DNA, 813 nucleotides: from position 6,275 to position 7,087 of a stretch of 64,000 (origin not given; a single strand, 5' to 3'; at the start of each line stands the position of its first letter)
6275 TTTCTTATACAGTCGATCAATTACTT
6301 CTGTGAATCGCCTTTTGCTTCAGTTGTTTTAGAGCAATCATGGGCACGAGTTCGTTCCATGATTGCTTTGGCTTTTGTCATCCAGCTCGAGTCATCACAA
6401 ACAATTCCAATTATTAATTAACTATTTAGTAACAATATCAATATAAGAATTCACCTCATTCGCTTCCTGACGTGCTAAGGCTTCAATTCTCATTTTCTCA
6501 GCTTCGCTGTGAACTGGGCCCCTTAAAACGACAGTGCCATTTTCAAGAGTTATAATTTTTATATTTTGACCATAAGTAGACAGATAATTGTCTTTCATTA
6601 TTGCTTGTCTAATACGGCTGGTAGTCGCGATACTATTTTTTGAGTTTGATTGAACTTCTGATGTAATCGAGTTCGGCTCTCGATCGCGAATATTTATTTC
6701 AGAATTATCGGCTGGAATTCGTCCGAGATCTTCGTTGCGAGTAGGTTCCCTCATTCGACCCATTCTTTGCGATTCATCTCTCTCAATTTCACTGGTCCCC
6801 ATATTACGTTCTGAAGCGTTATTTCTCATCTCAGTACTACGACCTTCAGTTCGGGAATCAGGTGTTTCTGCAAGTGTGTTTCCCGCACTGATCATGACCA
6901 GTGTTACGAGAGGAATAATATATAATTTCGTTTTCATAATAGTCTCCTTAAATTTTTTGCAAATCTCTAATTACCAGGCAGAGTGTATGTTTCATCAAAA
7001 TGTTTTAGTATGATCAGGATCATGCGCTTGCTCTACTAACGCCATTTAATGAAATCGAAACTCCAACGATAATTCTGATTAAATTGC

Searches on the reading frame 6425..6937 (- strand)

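Call 102: search_protein_families(library=pfam, proteins=[window:6425-6937:-], max_evalue=0.00001)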
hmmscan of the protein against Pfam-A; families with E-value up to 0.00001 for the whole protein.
window:6425-6937:- (171 aa): 1 family
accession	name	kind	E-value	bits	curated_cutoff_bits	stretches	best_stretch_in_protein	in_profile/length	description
PF04972.22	BON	-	2.1e-06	28.4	27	1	105-157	5-54/69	BON domain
